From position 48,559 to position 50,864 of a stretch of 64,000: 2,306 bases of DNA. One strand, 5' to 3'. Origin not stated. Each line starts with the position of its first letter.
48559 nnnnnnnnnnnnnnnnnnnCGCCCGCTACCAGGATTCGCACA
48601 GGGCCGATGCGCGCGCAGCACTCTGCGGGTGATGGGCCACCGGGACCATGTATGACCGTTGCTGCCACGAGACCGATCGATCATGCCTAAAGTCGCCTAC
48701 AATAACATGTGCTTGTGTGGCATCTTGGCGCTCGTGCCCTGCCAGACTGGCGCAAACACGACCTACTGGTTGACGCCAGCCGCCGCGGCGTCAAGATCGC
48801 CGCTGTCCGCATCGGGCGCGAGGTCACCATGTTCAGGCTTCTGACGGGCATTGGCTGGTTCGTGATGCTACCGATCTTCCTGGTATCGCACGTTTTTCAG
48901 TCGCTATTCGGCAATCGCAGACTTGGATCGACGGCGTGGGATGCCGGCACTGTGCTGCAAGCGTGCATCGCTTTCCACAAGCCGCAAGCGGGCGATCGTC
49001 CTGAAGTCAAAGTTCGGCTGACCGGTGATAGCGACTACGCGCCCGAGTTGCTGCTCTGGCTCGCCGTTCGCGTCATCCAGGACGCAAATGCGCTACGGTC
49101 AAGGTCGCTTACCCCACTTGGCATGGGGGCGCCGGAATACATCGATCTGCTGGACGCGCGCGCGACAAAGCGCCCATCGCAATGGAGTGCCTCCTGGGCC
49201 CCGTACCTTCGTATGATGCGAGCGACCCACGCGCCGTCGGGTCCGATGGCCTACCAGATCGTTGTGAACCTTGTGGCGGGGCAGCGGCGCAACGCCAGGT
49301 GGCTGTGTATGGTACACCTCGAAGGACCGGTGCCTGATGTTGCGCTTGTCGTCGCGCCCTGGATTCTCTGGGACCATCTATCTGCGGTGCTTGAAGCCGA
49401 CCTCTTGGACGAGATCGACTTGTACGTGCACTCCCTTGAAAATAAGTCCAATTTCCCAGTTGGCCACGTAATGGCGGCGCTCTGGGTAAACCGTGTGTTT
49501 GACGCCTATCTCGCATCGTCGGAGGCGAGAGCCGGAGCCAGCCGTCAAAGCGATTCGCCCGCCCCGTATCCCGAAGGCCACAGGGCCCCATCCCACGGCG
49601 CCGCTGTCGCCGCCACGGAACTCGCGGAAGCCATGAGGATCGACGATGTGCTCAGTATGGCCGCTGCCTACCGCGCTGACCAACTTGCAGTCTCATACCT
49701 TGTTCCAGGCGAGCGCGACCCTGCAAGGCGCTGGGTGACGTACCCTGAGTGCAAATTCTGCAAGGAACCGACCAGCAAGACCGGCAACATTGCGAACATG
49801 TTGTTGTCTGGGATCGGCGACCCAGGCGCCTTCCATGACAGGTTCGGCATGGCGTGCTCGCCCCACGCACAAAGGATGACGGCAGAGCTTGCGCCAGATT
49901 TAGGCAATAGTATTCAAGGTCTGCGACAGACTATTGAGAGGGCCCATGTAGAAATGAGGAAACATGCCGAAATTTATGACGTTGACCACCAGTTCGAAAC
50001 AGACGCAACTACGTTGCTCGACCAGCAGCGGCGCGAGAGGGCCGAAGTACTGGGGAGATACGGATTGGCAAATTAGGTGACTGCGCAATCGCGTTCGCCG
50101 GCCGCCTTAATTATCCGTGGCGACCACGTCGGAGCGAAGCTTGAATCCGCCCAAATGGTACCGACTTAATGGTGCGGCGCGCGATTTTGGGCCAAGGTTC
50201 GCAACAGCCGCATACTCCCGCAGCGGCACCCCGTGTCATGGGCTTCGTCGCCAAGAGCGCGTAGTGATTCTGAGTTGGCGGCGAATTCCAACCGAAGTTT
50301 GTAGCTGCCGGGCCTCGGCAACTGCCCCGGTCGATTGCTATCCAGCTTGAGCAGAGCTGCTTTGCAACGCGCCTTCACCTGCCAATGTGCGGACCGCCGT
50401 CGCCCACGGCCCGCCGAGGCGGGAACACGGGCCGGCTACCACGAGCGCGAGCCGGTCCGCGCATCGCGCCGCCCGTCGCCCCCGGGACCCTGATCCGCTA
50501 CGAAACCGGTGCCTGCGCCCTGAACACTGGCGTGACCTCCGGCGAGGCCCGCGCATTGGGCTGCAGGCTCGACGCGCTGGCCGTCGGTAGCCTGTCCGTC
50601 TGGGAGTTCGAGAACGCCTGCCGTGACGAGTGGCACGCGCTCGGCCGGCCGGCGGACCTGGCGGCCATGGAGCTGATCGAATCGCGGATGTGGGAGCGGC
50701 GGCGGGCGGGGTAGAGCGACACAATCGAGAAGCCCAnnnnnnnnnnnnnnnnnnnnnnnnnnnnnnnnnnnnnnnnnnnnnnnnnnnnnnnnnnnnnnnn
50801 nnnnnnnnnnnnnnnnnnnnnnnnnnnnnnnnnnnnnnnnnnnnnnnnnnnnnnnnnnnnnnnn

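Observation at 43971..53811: Tandem or nested integrative elements at tRNA-Arg(TCT): full integrase plus a 5'-truncated duplicate, degenerate att copy, lower-GC cargo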

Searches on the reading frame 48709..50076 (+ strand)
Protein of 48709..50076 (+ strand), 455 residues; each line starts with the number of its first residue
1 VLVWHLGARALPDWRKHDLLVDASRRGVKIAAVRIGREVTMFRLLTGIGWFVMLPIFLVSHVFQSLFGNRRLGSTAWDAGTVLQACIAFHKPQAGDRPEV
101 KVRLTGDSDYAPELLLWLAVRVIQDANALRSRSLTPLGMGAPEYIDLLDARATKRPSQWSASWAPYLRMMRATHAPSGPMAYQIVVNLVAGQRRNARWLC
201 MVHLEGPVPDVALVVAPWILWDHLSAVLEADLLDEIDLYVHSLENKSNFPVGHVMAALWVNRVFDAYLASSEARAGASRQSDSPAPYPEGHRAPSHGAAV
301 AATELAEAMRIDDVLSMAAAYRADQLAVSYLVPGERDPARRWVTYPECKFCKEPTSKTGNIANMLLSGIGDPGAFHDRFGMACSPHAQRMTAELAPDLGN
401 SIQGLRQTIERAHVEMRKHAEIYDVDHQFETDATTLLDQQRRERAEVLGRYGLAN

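Call 10: search_protein_families(library=pfam, proteins=[window:48709-50076:+], max_evalue=0.01)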
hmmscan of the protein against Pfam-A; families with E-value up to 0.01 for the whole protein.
window:48709-50076:+ (455 aa): 0 families

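Call 31: find_encoding_contigs(protein=window:48709-50076:+, flank=10000, max_places=10)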
Protein window:48709-50076:+ (455 aa): 5 contigs read that carry it; 2 places shown.
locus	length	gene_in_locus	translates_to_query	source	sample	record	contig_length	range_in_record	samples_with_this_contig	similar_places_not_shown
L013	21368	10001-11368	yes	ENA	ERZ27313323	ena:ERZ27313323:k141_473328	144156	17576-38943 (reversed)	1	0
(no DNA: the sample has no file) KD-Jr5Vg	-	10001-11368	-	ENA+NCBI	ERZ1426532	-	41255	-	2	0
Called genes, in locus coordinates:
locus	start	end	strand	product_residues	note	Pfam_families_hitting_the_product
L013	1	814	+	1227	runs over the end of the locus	PF04885:Stig1 (weak), PF08450:SGL (faint), PF24684:Vgb_lyase (faint), PF07494:Reg_prop (faint)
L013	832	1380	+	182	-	-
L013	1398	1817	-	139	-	-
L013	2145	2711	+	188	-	PF07638:Sigma70_ECF (weak), PF04542:Sigma70_r2, PF08281:Sigma70_r4_2, PF04545:Sigma70_r4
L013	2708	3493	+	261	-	-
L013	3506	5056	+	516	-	-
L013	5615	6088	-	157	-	-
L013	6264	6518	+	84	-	-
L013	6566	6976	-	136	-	-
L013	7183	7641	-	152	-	-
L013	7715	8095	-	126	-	-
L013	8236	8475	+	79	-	-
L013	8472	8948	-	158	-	-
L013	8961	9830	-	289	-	PF00589:Phage_integrase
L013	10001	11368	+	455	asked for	-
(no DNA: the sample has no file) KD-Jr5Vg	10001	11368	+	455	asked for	-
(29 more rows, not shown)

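Call 44: search_protein_families(library=padloc, proteins=[window:48709-50076:+], max_evalue=0.01)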
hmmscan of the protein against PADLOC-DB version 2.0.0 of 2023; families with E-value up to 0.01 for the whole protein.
window:48709-50076:+ (455 aa): 0 families

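Call 45: search_protein_families(library=phrogs, proteins=[window:48709-50076:+], max_evalue=0.01)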
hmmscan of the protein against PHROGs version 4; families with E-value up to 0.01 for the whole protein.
window:48709-50076:+ (455 aa): 0 families

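Call 46: search_protein_families(library=ncbifam, proteins=[window:48709-50076:+], max_evalue=0.01)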
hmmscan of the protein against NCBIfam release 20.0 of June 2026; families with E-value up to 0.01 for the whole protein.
window:48709-50076:+ (455 aa): 0 families

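Call 74: find_homologous_proteins(query=window:48709-50076:+, max_evalue=0.00001)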
Query window:48709-50076:+ (455 aa): 1 proteins with E <= 0.00001 among 8000 candidates.
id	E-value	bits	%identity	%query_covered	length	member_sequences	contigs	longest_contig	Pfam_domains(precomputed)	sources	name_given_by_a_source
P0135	0.0e+0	1039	100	100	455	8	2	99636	-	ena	-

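Call 82: search_protein_representatives(protein=window:48709-50076:+)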
Query: 455 residues. Proteins with E-value up to 0.001 (for the whole library): 24; up to 1e-10: 13; up to 1e-30: 3. The best 24 are listed.
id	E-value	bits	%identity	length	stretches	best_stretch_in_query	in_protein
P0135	0.0e+00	1039.3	100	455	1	1-455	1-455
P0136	1.8e-37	145.6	48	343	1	296-451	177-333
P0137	4.9e-36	140.9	40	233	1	41-266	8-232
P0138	1.2e-30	123.2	38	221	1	66-264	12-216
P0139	1.4e-29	119.6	37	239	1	64-265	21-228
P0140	4.3e-29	118.0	42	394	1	64-228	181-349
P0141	4.4e-27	111.4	36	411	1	65-264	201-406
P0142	4.8e-24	101.4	43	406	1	312-433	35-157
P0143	2.7e-21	92.3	34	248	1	59-249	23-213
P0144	1.3e-18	83.5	35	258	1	309-428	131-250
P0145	3.6e-14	68.8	33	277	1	294-439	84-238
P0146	4.2e-12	62.0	31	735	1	70-276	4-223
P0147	5.5e-11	58.3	29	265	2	337-413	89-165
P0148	2.0e-10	56.5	38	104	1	341-416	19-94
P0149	3.3e-09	52.4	38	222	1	340-413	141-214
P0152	1.4e-07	47.0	39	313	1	345-410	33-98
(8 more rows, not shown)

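Call 83: search_protein_families(library=pfam, proteins=[P0136, P0137, P0140, P0141, P0142, P0146, P0148, P0145, P0152, P0144], max_evalue=0.001)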
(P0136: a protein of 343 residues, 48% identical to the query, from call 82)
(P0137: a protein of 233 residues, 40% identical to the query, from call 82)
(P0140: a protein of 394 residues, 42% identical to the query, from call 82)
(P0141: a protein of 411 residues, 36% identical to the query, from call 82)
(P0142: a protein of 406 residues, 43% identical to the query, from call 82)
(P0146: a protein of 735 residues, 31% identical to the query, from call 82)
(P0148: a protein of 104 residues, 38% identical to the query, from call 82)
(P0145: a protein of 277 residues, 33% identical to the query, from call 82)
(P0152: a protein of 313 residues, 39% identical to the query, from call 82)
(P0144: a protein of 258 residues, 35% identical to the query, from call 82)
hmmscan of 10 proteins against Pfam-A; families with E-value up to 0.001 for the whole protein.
P0136 (343 aa): 0 families

P0137 (233 aa): 0 families

P0140 (394 aa): 0 families

P0141 (411 aa): 0 families

P0142 (406 aa): 0 families

P0146 (735 aa): 6 families
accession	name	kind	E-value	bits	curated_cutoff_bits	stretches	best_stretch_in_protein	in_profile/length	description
PF13424.12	TPR_12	-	2.3e-13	50.6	30.1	1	555-623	3-71/77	Tetratricopeptide repeat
PF07719.23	TPR_2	-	2.9e-10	39.9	27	1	555-585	1-31/34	Tetratricopeptide repeat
PF13374.12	TPR_10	-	8.2e-10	38.8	27.5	1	555-594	2-41/42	Tetratricopeptide repeat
PF00515.34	TPR_1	-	5e-08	32.9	27.8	0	556-584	2-30/34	Tetratricopeptide repeat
PF13428.12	TPR_14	-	3.8e-06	27.5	23.5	0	558-585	4-31/44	Tetratricopeptide repeat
PF13181.12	TPR_8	-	6.2e-05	23.3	25.7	0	555-585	1-31/34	Tetratricopeptide repeat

P0148 (104 aa): 0 families

P0145 (277 aa): 0 families

P0152 (313 aa): 1 family
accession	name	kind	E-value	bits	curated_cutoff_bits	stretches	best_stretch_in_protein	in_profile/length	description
PF02892.21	zf-BED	-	0.00016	22.1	20.6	1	31-53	14-36/44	BED zinc finger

P0144 (258 aa): 0 families

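Call 96: predict_structure(alignment_id=A1)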
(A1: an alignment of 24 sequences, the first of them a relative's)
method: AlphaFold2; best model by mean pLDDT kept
length: 455 residues; sequences in the alignment: 24
mean_pLDDT: 77.2   pTM: 0.55
mean pLDDT of the five models: 77.2, 76.8, 72.9, 61.7, 57.4
residues with pLDDT >= 90: 162; 70-90: 146; 50-70: 92; < 50: 55
segments of 3 or more residues with pLDDT < 50: 23-38, 282-309, 326-330
pLDDT, mean of each block of 10 residues (from residue 1): 63 50 46 46 62 73 65 86 97 91 96 96 92 87 93 91 89 91 96 81 94 95 95 93 79 84 89 81 44 41 42 53 52 54 86 89 91 93 92 74 80 82 73 62 72 64
secondary structure, 60 per line:
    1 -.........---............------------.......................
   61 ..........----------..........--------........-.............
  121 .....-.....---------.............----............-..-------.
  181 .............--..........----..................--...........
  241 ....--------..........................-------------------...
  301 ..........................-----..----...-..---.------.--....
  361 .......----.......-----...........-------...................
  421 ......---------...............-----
elements in order: H2-10 H14-25 H38-70 E81-90 E99-106 H108-125 H127-131 H141-153 H158-169 E180-193 E196-205 H210-227 H230-244 H253-278 H298-326 H357-367 H372-378 H384-394 H402-426 H436-450

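Call 107: fold_search(model_id=the predicted structure, library=pdb)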
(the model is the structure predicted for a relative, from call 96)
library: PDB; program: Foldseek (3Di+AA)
matches with E <= 10: 169; with E <= 0.001: 0
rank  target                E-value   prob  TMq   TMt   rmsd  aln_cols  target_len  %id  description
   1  4v47_BG               7.6e-01  0.06  0.09  0.19  15.9       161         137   14  Real space refined coordinates of the 30S and 50S subunits fitted into the low resolution cryo-EM map of the EF-G.GTP (released 2014-07-09)
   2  7vr6                  1.2e+00  0.06  0.09  0.18  17.9       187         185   11  Crystal structure of MlaC from Escherichia coli in quasi-open state (released 2022-09-21)
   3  21we_A                1.3e+00  0.06  0.10  0.05  18.8       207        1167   11  BaCas12a3 binary complex (released 2026-01-14)
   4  3fb3_A                1.4e+00  0.08  0.09  0.23  13.9        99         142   15  Crystal Structure of Trypanosoma Brucei Acetyltransferase, Tb11.01.2886 (released 2008-11-25)
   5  6x3f_A                1.5e+00  0.02  0.09  0.09  27.3       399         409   10  hEAAT3-IFS-Apo (released 2021-03-17)
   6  3aon_A                1.5e+00  0.04  0.07  0.14  19.9       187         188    8  Crystal structure of the central axis (NtpD-NtpG) in the catalytic portion of Enterococcus hirae V-type sodium ATPase (released 2011-10-05)
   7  2z7e_B                1.9e+00  0.06  0.08  0.18  13.2       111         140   11  Crystal structure of Aquifex aeolicus IscU with bound [2Fe-2S] cluster (released 2008-08-19)
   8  3zyv_D                2.0e+00  0.03  0.08  0.04  18.1       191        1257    6  Crystal structure of the mouse liver Aldehyde Oxidase 3 (mAOX3) (released 2012-09-05)
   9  1ni7_MODEL_1_A        2.1e+00  0.04  0.09  0.19  15.5       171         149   14  NORTHEAST STRUCTURAL GENOMIC CONSORTIUM TARGET ER75 (released 2003-06-03)
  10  8cvo_I                2.2e+00  0.04  0.08  0.17  16.2       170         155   13  Cutibacterium acnes 30S ribosomal subunit with Sarecycline bound, head domain only in the local refined map (released 2023-03-15)
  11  3qw2_A                2.2e+00  0.03  0.08  0.09  11.5       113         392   11  L-myo-inositol 1-phosphate synthase from Archaeoglobus mutant N255A (released 2012-01-11)
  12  3i3g_A                2.3e+00  0.06  0.09  0.21  13.3        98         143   14  Crystal Structure of Trypanosoma brucei N-acetyltransferase (Tb11.01.2886) at 1.86A (released 2009-08-11)
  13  9bra_7                2.3e+00  0.02  0.08  0.14  25.5       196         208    9  Intact V-ATPase State 2 and synaptophysin complex in mouse brain isolated synaptic vesicles (released 2024-06-19)
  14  5ced_A                2.4e+00  0.05  0.11  0.13  14.6       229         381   12  Penicillin G Acylated Bd3459 Predatory Endopeptidase from Bdellovibrio bacteriovorus in complex with immunity protein  (released 2015-12-09)
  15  4iwb_A                2.4e+00  0.04  0.09  0.19  16.0       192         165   11  Novel Fold of FliC/FliS Fusion Protein (released 2013-12-11)
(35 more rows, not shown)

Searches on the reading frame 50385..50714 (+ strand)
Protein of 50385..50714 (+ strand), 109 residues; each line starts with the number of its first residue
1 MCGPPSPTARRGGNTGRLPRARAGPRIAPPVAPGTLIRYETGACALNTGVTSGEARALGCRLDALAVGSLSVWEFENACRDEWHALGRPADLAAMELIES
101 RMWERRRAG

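Call 10: search_protein_families(library=pfam, proteins=[window:50385-50714:+], max_evalue=0.01)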
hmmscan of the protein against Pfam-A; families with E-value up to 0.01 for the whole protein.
window:50385-50714:+ (109 aa): 0 families

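Call 30: find_encoding_contigs(protein=window:50385-50714:+, flank=10000, max_places=10)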
Protein window:50385-50714:+ (109 aa): 15 contigs read that carry it; 6 places shown.
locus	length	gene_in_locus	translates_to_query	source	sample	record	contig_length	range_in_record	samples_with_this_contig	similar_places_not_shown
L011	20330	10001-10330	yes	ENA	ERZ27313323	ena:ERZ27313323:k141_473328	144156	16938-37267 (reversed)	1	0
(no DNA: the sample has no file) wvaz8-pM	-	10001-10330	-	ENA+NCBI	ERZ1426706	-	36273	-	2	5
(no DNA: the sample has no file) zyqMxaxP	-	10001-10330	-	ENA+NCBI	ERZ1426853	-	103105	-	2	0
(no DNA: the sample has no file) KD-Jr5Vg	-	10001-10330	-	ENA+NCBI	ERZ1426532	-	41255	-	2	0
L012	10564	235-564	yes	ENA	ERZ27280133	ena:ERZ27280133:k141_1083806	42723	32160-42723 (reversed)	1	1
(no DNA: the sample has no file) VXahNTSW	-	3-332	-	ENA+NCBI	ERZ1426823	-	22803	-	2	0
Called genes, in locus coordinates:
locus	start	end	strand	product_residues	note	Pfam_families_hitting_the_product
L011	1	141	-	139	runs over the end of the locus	-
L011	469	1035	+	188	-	PF07638:Sigma70_ECF (weak), PF04542:Sigma70_r2, PF08281:Sigma70_r4_2, PF04545:Sigma70_r4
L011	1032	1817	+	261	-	-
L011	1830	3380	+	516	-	-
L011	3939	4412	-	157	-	-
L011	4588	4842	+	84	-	-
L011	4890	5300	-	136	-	-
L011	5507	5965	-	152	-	-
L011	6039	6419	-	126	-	-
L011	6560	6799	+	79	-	-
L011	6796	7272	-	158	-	-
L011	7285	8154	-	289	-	PF00589:Phage_integrase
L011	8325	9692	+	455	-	-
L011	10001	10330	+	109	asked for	-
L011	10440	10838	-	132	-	PF02661:Fic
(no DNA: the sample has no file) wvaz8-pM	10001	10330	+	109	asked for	-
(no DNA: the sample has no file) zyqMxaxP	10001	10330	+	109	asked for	-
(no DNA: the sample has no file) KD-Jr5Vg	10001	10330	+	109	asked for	-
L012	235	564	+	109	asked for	-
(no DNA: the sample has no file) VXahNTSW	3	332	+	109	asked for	?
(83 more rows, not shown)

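Call 44: search_protein_families(library=padloc, proteins=[window:50385-50714:+], max_evalue=0.01)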
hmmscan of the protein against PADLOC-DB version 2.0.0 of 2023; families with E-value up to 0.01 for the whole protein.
window:50385-50714:+ (109 aa): 0 families

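Call 45: search_protein_families(library=phrogs, proteins=[window:50385-50714:+], max_evalue=0.01)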
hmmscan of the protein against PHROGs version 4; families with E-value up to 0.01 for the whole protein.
window:50385-50714:+ (109 aa): 0 families

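Call 46: search_protein_families(library=ncbifam, proteins=[window:50385-50714:+], max_evalue=0.01)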
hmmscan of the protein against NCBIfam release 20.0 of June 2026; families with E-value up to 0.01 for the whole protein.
window:50385-50714:+ (109 aa): 0 families
